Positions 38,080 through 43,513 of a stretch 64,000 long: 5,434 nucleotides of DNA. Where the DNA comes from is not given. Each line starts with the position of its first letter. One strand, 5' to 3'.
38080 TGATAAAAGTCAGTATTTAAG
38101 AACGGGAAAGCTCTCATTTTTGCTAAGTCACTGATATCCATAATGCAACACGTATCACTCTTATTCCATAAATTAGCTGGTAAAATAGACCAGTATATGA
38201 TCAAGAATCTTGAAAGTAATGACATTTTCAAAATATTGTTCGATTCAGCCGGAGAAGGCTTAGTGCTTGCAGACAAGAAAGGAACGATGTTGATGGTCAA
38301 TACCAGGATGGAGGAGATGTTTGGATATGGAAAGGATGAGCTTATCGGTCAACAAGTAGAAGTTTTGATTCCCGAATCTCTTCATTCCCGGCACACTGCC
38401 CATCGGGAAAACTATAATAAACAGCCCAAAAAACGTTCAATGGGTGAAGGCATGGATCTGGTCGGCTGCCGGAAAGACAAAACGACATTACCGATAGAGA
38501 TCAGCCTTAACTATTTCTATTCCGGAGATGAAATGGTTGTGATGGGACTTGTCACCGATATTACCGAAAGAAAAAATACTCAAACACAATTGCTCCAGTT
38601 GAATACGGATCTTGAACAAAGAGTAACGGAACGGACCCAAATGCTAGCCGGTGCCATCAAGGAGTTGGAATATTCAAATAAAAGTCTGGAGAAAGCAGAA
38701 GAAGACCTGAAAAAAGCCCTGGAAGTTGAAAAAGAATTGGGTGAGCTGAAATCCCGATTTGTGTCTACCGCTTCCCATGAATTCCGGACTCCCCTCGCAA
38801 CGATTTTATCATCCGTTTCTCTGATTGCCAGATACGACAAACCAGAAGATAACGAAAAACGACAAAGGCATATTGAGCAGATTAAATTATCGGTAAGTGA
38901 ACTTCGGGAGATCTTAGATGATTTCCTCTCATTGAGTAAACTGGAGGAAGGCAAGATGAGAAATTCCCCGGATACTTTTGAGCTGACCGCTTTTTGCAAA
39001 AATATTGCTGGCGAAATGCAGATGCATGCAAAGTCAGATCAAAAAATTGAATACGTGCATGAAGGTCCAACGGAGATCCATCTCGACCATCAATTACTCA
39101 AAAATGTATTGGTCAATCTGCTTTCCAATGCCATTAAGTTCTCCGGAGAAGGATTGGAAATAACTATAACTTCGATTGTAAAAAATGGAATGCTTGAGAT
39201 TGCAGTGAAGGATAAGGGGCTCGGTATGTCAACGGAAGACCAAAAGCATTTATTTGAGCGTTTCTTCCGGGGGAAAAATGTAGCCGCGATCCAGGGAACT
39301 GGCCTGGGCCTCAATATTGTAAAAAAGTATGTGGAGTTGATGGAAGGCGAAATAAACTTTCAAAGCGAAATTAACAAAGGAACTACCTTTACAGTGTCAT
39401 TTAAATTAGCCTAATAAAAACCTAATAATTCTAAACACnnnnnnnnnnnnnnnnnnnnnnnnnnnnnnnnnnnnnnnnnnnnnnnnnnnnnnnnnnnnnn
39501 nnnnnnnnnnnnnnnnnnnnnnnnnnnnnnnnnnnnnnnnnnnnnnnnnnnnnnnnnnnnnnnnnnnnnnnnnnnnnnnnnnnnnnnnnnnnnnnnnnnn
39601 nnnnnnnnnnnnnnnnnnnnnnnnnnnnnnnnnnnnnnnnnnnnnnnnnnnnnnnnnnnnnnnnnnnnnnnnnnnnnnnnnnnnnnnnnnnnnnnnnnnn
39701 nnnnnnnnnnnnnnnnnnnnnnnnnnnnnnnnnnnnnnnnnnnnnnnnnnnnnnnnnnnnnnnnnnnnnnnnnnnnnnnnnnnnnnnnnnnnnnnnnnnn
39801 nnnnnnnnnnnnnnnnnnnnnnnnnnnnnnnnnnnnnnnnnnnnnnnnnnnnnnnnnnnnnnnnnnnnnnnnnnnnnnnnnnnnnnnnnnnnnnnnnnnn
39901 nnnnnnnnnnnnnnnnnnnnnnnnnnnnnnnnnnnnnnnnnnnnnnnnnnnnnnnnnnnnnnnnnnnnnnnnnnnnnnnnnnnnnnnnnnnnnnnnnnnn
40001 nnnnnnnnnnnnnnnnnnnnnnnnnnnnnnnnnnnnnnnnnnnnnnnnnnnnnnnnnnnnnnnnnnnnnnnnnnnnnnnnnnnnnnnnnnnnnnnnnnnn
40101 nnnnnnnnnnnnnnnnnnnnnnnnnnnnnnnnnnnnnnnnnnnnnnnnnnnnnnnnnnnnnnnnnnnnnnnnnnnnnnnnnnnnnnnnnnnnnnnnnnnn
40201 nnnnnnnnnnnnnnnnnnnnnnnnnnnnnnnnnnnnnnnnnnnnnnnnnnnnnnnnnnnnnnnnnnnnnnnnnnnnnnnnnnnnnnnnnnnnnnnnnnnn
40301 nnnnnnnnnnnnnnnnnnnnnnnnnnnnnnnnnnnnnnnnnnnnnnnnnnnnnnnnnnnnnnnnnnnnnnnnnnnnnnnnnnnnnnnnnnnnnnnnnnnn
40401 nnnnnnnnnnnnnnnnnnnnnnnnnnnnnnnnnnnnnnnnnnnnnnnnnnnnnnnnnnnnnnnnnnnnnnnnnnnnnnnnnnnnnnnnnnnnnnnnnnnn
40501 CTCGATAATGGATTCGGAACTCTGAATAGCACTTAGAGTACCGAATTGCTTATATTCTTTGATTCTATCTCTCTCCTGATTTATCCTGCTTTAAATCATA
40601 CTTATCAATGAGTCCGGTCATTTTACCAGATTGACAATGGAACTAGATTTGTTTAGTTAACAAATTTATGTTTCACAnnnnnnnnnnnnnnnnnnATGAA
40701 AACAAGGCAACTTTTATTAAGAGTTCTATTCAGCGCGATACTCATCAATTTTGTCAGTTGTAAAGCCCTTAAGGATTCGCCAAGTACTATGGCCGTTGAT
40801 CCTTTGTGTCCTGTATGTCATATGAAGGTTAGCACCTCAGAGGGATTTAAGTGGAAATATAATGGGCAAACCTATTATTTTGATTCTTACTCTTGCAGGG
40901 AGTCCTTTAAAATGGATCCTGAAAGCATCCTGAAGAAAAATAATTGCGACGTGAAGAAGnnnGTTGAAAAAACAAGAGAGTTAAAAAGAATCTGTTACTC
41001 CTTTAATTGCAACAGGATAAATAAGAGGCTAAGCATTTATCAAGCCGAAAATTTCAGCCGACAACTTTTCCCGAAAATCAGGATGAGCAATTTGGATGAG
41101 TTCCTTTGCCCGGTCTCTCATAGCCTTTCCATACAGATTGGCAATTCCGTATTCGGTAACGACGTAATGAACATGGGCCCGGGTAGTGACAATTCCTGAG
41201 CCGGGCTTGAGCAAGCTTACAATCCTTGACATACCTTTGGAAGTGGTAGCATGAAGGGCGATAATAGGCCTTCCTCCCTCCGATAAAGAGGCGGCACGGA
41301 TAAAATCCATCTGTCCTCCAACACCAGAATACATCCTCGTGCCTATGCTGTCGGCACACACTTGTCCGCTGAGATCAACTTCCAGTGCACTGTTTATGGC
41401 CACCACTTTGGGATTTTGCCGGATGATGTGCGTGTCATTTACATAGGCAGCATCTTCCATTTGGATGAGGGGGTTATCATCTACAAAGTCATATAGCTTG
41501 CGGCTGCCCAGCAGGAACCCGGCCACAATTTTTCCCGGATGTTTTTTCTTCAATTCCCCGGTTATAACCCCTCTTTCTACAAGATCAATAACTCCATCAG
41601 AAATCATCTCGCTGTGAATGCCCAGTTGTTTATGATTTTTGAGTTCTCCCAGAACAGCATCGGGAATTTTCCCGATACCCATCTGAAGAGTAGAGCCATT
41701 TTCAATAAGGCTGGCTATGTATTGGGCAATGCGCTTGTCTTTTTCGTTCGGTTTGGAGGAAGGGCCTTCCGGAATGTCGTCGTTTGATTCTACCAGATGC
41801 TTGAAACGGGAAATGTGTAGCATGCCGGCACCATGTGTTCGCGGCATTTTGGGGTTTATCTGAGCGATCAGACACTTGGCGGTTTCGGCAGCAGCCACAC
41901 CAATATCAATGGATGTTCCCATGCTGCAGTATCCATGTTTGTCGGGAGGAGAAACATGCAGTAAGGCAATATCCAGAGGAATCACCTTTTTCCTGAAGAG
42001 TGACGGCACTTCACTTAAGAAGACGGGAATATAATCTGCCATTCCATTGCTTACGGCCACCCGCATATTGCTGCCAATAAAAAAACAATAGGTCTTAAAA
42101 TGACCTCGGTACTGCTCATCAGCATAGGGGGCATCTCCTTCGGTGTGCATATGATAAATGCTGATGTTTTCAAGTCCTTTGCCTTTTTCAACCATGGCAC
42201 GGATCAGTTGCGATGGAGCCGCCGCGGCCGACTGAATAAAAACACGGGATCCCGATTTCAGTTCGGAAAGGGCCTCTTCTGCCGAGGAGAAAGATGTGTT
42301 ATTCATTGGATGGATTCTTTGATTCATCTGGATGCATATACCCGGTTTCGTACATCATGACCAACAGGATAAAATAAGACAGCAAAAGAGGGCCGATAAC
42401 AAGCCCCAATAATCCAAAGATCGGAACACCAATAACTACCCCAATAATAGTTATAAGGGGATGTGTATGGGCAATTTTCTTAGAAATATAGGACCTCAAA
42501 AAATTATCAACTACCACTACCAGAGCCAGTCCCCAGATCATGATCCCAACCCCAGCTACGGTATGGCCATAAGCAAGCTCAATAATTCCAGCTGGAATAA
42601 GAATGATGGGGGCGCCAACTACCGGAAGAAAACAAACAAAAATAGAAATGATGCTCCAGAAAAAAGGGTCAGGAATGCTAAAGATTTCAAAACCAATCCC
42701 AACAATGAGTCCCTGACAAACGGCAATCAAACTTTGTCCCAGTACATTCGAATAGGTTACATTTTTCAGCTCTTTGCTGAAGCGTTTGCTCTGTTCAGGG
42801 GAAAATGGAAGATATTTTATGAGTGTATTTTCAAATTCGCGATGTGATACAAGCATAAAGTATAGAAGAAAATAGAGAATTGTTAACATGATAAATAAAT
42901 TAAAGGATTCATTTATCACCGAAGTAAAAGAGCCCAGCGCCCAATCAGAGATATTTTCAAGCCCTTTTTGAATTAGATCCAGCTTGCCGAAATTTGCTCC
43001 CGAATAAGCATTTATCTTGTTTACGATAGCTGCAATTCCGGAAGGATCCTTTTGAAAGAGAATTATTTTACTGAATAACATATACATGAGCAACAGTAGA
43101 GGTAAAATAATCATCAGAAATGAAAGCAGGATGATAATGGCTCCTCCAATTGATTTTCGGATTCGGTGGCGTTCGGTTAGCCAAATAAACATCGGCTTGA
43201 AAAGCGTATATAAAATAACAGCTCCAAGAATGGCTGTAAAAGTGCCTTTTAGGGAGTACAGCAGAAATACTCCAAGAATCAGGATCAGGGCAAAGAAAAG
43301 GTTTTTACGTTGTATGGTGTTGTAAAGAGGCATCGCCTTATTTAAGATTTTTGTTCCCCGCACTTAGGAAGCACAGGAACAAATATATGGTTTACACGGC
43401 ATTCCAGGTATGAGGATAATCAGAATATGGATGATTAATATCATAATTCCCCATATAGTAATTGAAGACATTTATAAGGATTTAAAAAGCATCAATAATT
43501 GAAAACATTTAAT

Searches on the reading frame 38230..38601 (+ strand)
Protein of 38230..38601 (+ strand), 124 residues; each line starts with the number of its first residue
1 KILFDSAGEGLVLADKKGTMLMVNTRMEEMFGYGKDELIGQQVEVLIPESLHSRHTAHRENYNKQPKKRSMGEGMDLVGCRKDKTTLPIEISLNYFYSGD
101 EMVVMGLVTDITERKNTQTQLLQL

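Call 21: search_solved_structures(query=window:38230-38601:+, max_evalue=0.01, show_alignments=4)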
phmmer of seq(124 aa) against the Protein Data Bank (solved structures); distinct sequences matched with E-value up to 0.01: 17.
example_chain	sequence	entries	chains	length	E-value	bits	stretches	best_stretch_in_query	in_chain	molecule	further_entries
1y28_A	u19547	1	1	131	1.1e-17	67.5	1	8-123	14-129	Sensor protein fixL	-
1dp6_A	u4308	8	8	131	1.1e-17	67.5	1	8-123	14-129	FIXL PROTEIN | SENSOR PROTEIN FIXL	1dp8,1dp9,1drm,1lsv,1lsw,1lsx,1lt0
1xj4_A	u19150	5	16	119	1.3e-17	67.2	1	9-123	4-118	Sensor protein fixL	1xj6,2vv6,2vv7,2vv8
1xj2_A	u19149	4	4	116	1.8e-17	66.8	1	11-123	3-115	Sensor protein fixL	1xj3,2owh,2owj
2cmn_A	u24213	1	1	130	2e-17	66.6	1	8-123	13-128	SENSOR PROTEIN FIXL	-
8js5_A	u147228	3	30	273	6.2e-17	65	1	8-123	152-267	Sensor protein FixL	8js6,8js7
1d06_A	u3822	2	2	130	1.3e-13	54.4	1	3-112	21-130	nitrogen fixation regulatory protein fixL | FIXL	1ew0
10jx_A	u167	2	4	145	3.4e-12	49.8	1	3-105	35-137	Multi-sensor signal transduction histidine kinase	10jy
9clo_A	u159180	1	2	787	2e-07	34.4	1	10-114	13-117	Oxygen sensor protein DosP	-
9cmf_A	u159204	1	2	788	2e-07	34.4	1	10-114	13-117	Oxygen sensor protein DosP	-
9bgv_A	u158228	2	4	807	2.2e-07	34.3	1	10-114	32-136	Oxygen sensor protein DosP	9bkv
9cdr_A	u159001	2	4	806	2.2e-07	34.3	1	10-114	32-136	Oxygen sensor protein DosP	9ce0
1v9y_A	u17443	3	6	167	1.3e-06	31.7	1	10-114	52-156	Heme pas sensor protein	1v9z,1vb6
1s66_L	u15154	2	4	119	2.3e-06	31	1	10-110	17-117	Hypothetical protein yddU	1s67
3ewk_A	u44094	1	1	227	0.0028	21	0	13-122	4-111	Sensor protein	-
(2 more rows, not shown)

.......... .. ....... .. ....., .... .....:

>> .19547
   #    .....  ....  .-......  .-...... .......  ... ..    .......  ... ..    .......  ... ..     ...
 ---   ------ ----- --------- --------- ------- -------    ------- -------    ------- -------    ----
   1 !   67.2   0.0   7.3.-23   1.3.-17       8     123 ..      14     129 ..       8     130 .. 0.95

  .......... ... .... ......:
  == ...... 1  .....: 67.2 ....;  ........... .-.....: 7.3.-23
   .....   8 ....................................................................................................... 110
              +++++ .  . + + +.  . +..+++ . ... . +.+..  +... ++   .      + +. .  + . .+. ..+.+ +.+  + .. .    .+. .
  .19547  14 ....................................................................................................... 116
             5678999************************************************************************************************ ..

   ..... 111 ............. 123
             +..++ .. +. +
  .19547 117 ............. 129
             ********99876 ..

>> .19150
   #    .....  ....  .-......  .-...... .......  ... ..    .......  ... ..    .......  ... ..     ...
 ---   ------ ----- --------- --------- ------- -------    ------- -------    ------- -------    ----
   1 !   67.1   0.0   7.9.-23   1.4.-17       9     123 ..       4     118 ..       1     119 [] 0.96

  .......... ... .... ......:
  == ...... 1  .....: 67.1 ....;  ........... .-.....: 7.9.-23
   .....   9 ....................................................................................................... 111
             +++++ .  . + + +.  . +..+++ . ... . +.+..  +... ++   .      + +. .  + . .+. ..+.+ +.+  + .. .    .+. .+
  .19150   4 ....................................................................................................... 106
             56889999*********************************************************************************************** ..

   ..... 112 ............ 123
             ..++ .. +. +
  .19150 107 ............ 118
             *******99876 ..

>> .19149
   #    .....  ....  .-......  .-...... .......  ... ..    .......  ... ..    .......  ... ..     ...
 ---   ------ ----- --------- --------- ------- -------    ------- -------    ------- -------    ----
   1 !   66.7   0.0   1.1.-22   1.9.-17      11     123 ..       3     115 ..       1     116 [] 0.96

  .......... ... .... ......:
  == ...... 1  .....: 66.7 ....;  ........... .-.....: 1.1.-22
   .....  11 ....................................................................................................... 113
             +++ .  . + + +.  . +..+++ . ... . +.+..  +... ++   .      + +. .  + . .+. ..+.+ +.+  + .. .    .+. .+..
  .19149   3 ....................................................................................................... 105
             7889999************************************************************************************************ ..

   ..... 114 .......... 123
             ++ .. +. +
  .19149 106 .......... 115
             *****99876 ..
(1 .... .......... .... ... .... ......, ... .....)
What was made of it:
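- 38143..40500 (+): FixL-like haem-PAS histidine kinase (38143-39414) followed by the second REC-CRP regulator (39439-40500). This is the canonical operon form of the system. The PAS domain matches FixL haem domains at E 1e-17 (call 21).
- On FixLJ-FixK oxygen-sensing system: E 1e-17 to FixL haem-domain structures, with the His aligned (call 21).
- Its PAS domain matches FixL haem domains at E 1e-17 (call 21).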

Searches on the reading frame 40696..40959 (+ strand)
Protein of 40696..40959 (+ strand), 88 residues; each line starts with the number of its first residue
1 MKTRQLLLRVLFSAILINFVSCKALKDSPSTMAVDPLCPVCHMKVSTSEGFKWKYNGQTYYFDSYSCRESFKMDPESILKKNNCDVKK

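Call 55: search_protein_families(library=pfam, proteins=[window:40696-40959:+], max_evalue=0.05)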
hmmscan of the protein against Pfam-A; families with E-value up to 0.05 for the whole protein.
seq(88 aa): 2 families
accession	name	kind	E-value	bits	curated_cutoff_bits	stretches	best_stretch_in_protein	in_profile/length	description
PF04945.19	YHS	-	7.6e-11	42.3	30.3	1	39-76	4-41/47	YHS domain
PF24273.1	TRASH_HVO_1752_C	-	0.0012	19.4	27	1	38-72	4-37/47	HVO_1752, C-terminal TRASH domain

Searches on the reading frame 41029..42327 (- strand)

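Call 6: search_protein_families(library=pfam, proteins=[window:41029-42327:-], max_evalue=0.001)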
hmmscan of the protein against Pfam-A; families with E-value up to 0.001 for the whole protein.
window:41029-42327:- (432 aa): 2 families
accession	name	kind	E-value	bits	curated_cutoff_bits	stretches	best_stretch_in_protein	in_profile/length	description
PF13336.12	AcetylCoA_hyd_C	-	4.9e-66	221.9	23.7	1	274-425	1-153/154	Acetyl-CoA hydrolase/transferase C-terminal domain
PF02550.21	AcetylCoA_hydro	-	1.4e-25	90.9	24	1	20-183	22-191/198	Acetyl-CoA hydrolase/transferase N-terminal domain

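Call 56: search_protein_families(library=ncbifam, proteins=[window:41029-42327:-], max_evalue=0.00001)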
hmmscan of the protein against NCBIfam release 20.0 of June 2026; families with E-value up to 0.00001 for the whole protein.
window:41029-42327:- (432 aa): 6 families
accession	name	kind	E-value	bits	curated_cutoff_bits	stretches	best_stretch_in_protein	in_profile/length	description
TIGR03948.1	butyr_acet_CoA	equivalog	2.2e-84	283.8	674.8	1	12-425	9-433/445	butyryl-CoA:acetate CoA-transferase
TIGR03458.1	YgfH_subfam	subfamily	6.2e-33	114.2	658.7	1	204-423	235-456/489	succinate CoA transferase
NF053666.1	BtrAceCoATfers1341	equivalog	7e-30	104.3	740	1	212-423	252-456/492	butyryl-CoA:acetate CoA transferase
NF053853.1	ScActCoATferScpC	equivalog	1.2e-26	93.5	500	1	208-424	253-461/493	succinyl-CoA:acetate CoA-transferase ScpC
TIGR02428.1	pcaJ_scoB_fam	subfamily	8.6e-10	38.3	243.55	1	300-400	88-180/207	3-oxoacid CoA-transferase subunit B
NF008154.0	PRK10906.1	equivalog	7.2e-06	25.5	331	0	195-240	76-121/252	DeoR/GlpR family transcriptional regulator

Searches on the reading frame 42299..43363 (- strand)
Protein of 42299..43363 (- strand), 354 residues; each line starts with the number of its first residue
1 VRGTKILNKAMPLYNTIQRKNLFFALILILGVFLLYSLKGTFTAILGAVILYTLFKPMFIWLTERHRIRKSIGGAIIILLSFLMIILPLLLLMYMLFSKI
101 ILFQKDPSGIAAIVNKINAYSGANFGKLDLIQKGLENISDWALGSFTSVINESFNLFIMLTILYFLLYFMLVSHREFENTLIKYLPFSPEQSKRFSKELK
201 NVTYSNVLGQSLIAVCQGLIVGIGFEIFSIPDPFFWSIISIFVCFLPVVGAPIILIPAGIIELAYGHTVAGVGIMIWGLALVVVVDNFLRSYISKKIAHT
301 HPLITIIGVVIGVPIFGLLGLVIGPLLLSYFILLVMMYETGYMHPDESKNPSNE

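Call 6: search_protein_families(library=pfam, proteins=[window:42299-43363:-], max_evalue=0.001)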
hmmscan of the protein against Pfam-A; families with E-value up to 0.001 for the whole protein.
window:42299-43363:- (354 aa): 1 family
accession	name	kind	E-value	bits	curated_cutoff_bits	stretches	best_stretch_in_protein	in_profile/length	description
PF01594.21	AI-2E_transport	-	5.3e-41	141.3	34.3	1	25-331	4-319/327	AI-2E family transporter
